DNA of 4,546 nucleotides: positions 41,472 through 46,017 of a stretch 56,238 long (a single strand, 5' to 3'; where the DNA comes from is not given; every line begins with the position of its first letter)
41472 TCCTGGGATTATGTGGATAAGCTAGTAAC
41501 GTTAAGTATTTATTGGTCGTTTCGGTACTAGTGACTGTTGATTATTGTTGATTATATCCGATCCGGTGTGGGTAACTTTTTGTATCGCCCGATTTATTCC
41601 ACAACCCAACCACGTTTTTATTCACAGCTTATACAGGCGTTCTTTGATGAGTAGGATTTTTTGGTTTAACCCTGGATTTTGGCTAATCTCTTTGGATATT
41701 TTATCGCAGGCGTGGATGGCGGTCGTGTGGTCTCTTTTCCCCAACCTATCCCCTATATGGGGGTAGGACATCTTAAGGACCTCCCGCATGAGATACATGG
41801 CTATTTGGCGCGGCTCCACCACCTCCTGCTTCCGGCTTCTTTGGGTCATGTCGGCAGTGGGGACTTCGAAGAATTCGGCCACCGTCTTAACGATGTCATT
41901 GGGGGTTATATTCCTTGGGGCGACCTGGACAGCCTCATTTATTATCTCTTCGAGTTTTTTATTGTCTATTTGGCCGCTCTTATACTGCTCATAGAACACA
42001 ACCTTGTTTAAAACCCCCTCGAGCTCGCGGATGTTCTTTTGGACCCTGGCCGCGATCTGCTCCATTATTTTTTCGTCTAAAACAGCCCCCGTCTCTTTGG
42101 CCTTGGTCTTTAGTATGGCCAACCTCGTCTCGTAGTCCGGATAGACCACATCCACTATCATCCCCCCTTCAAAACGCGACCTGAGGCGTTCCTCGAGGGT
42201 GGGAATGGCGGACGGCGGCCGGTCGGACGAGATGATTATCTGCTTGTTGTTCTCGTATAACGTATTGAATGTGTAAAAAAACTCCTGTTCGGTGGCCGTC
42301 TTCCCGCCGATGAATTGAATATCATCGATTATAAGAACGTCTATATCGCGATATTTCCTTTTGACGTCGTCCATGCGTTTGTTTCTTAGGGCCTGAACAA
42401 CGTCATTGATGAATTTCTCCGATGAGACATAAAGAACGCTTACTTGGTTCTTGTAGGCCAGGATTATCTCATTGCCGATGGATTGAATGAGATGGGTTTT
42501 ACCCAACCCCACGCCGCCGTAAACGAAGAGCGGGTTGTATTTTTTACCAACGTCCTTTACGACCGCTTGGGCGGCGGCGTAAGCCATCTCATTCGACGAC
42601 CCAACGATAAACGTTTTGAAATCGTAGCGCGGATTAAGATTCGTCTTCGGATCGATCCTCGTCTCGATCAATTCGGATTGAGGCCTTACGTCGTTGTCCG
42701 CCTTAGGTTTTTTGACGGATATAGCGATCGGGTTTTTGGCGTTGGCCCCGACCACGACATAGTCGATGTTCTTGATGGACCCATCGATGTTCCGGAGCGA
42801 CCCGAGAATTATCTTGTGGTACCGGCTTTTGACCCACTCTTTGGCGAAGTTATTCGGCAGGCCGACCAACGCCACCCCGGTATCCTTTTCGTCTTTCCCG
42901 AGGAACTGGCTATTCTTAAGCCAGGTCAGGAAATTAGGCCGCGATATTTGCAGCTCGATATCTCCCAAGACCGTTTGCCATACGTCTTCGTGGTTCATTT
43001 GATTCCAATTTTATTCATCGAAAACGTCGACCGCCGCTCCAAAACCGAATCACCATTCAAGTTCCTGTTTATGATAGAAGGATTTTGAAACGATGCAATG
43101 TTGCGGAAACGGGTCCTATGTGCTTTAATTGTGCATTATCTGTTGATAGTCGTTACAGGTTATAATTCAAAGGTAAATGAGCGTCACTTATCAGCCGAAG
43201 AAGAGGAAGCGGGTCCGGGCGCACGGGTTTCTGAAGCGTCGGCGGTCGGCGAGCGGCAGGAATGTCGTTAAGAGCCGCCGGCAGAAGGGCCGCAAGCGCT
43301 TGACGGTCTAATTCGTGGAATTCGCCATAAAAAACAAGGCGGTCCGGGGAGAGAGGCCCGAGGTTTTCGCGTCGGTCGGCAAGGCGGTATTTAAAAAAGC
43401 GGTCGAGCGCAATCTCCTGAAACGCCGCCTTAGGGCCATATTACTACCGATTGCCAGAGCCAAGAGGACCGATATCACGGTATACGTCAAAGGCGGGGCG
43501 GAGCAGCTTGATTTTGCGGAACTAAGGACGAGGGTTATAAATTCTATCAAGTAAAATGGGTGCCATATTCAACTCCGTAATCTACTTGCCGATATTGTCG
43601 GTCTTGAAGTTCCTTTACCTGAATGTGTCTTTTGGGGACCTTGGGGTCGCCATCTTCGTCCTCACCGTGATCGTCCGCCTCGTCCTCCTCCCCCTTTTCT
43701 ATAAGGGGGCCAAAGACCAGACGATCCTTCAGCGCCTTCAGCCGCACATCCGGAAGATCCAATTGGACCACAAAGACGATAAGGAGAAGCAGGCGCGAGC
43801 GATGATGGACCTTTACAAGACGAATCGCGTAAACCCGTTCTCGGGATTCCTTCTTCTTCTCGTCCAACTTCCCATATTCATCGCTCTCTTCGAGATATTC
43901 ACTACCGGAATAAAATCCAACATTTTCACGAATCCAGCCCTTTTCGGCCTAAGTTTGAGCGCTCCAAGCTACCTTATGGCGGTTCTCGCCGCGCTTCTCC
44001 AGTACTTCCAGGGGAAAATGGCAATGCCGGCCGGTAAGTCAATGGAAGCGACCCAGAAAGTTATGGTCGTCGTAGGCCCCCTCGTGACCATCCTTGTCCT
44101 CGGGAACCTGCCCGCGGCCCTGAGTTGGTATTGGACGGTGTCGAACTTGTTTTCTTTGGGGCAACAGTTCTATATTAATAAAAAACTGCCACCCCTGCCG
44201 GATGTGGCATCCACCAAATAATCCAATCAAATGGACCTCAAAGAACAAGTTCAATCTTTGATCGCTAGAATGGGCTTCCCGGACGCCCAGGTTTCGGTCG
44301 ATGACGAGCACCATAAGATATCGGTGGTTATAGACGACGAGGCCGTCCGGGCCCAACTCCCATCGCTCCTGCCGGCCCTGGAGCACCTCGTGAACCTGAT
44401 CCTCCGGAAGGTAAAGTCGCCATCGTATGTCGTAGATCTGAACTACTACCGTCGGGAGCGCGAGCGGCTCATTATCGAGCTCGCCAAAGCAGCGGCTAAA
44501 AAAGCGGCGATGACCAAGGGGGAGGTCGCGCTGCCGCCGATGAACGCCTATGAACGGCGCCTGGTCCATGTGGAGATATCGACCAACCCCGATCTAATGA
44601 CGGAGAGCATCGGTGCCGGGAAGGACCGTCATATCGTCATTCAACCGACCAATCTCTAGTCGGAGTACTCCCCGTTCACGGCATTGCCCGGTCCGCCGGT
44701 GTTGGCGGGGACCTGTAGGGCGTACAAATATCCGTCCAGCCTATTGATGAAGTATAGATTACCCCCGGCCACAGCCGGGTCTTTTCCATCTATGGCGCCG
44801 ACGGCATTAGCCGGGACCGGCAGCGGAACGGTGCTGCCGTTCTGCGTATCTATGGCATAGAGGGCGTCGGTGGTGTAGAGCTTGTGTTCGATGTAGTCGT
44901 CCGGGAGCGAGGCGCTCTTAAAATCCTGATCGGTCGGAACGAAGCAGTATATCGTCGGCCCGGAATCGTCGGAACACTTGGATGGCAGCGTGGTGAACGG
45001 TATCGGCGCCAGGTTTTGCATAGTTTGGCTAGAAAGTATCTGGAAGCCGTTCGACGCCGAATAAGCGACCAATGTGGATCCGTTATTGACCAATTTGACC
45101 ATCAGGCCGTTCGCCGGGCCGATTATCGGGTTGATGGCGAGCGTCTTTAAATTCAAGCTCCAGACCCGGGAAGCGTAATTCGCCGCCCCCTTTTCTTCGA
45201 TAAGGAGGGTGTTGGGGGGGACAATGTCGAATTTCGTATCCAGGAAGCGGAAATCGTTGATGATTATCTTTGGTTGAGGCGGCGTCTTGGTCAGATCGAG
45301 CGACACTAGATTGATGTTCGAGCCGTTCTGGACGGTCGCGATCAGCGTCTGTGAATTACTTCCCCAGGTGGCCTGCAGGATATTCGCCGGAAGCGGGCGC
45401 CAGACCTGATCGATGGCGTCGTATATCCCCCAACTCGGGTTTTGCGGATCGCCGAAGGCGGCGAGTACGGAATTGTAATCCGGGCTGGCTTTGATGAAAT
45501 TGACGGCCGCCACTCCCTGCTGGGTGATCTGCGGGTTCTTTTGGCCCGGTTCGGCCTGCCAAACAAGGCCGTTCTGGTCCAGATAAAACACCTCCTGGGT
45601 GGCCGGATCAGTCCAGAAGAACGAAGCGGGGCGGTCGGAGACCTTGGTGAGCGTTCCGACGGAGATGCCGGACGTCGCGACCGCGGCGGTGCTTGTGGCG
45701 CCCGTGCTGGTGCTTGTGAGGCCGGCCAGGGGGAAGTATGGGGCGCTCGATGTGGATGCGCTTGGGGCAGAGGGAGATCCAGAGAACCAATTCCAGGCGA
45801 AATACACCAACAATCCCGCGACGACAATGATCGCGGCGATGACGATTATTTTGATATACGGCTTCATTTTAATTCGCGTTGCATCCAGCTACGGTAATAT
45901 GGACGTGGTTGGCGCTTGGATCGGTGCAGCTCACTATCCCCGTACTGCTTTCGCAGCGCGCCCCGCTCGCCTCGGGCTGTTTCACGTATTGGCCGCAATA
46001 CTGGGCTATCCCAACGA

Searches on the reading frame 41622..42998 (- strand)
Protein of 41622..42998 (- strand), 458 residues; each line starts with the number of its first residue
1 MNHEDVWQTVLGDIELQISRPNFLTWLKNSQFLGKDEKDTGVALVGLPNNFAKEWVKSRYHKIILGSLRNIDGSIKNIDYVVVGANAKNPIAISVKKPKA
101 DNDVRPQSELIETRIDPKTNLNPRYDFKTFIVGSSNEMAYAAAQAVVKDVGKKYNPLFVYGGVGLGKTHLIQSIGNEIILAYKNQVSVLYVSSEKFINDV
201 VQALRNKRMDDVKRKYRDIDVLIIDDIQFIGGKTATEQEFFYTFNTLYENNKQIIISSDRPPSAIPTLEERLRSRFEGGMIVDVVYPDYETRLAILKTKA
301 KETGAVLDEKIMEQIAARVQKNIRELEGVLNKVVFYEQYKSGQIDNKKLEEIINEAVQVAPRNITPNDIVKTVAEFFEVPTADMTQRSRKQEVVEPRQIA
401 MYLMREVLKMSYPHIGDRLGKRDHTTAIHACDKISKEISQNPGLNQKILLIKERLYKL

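Call 9: search_protein_families(library=pfam, max_evalue=0.001, proteins=[window:41622-42998:-])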
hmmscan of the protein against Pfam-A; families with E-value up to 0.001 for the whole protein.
window:41622-42998:- (458 aa): 7 families
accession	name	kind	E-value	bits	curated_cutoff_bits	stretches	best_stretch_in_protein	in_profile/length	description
PF00308.24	Bac_DnaA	-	2e-65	220.4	23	1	121-283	1-162/162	Bacterial DnaA ATPAse domain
PF08299.17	Bac_DnaA_C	-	3e-28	98.1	31.5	1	367-434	2-69/69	Bacterial dnaA protein helix-turn-helix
PF11638.13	DnaA_N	-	1.1e-12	47.9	24.6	1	5-68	2-63/65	DnaA N-terminal domain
PF01695.23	IstB_IS21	-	2.7e-10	40.6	24.1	1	152-259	91-193/238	IstB-like ATP binding protein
PF00004.35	AAA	-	9.5e-07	29.8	21.2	1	158-276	2-127/131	ATPase family associated with various cellular activities (AAA)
PF13401.12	AAA_22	-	1.2e-05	26.1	27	0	156-249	7-109/130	AAA domain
PF13173.12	AAA_14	-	0.00057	20.3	27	0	155-274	3-113/129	AAA domain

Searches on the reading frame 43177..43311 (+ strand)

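Call 83: search_protein_families(library=pfam, max_evalue=0.001, proteins=[window:43177-43311:+])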
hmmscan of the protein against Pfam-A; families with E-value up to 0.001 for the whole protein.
window:43177-43311:+ (44 aa): 1 family
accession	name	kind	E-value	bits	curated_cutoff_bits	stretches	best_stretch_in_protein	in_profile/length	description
PF00468.22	Ribosomal_L34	-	1.6e-18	66.8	25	1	2-44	2-44/44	Ribosomal protein L34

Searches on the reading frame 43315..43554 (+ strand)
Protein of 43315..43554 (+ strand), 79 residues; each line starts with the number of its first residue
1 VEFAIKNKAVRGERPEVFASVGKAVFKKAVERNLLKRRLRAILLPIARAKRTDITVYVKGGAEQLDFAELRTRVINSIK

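Call 9: search_protein_families(library=pfam, max_evalue=0.001, proteins=[window:43315-43554:+])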
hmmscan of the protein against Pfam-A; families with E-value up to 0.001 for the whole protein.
window:43315-43554:+ (79 aa): 1 family
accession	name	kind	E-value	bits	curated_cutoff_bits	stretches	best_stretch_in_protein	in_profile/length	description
PF00825.24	Ribonuclease_P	-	1.1e-09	38.7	22.3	1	16-76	42-103/109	Ribonuclease P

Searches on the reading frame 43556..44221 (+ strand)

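Call 9: search_protein_families(library=pfam, max_evalue=0.001, proteins=[window:43556-44221:+])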
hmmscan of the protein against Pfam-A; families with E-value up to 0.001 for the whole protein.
window:43556-44221:+ (221 aa): 1 family
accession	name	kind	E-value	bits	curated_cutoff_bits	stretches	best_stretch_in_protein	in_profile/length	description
PF02096.25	60KD_IMP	-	6.3e-46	156.8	35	1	30-209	2-163/163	60Kd inner membrane protein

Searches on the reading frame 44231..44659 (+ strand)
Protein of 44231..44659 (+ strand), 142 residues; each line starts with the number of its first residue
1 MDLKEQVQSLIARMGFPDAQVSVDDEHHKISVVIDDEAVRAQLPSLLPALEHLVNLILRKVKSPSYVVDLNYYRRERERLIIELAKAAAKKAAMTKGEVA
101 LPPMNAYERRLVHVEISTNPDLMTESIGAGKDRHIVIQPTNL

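Call 9: search_protein_families(library=pfam, max_evalue=0.001, proteins=[window:44231-44659:+])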
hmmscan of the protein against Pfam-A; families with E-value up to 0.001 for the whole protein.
window:44231-44659:+ (142 aa): 1 family
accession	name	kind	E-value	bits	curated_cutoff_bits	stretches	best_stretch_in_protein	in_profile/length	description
PF01424.28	R3H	-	1.4e-15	57.5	26.8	1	81-138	3-59/60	R3H domain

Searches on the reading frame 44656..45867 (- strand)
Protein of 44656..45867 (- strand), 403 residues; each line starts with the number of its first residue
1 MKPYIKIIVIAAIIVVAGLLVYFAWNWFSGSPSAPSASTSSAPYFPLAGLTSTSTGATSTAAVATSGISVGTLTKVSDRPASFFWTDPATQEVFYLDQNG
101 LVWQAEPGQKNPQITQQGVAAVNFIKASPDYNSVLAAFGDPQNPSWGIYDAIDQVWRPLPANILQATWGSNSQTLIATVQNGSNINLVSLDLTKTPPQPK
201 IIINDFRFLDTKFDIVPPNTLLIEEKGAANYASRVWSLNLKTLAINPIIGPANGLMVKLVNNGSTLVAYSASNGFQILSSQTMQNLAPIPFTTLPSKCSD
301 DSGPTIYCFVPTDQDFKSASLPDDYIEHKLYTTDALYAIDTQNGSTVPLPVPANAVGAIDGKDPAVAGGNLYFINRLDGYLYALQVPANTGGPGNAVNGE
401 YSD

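Call 4: search_protein_families(library=pfam, max_evalue=0.1, proteins=[window:44656-45867:-])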
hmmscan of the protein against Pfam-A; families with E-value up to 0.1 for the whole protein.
window:44656-45867:- (403 aa): 1 family
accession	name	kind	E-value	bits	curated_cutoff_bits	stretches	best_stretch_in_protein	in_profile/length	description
PF25460.1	Beta-prop_Aladin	-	0.015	14.9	171.1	1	96-190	131-224/340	Aladin seven-bladed propeller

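Call 5: search_protein_families(library=ncbifam, max_evalue=0.1, proteins=[window:44656-45867:-])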
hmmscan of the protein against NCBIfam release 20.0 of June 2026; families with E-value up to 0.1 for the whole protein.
window:44656-45867:- (403 aa): 0 families

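Call 30: search_solved_structures(query=A2, max_evalue=1)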
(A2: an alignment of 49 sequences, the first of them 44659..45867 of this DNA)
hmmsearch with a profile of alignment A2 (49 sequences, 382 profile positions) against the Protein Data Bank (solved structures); distinct sequences matched with E-value up to 1: 6.
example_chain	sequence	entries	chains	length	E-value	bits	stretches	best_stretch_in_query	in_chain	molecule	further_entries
5nc6_B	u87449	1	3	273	0.047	15.5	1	5-55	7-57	Peptidoglycan N-acetylglucosamine deacetylase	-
4hxg_A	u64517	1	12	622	0.07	14.9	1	176-263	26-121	Putative uncharacterized protein PH0594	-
4hxe_B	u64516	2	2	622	0.07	14.9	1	176-263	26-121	Putative uncharacterized protein PH0594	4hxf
3mxx_A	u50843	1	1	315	0.48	12.2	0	114-272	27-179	WD repeat-containing protein 5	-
5oql_A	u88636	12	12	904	0.55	12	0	206-267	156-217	Periodic tryptophan protein 2-like protein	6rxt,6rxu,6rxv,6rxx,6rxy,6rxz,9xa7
2gop_A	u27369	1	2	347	0.6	11.8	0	180-261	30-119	Trilobed Protease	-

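Call 71: search_protein_families(library=pfam, alignment_id=A2, max_evalue=0.01)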
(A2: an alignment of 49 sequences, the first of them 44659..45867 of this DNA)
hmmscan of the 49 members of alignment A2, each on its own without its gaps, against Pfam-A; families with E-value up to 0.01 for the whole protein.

A. member 1, window:44659-45867:- (403 aa): 0 families

B. families by the number of members that match (of 49 scanned): 8 families
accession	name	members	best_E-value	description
PF25460.1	Beta-prop_Aladin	2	0.0018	Aladin seven-bladed propeller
PF25174.1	Beta-prop_THOC3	2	0.0021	THOC3 beta-propeller domain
PF05961.16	Chordopox_A13L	2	0.005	Chordopoxvirus A13L protein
PF16755.11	Beta-prop_NUP159_NUP214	1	3.4e-05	NUP159/214 beta propeller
PF08662.17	eIF2A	1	0.0015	Eukaryotic translation initiation factor eIF2A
PF21959.2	DUF6923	1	0.0079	Repeat of unknown function (DUF6923)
PF06682.17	SARAF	1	0.009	SOCE-associated regulatory factor of calcium homoeostasis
PF04516.20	CP2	1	0.0094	CP2 transcription factor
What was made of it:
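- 44656..45867 (-): g10: N-terminally membrane-anchored extracellular protein, probably a beta-propeller. Last gene of the operon. Weak propeller matches in PDB (call 30) and scattered weak hits to four different beta-propeller Pfam families among 49 orthologs (call 71).
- Checked: 'Beta-rich' for g10 has only weak support, from beta-propeller hits (calls 30, 71).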
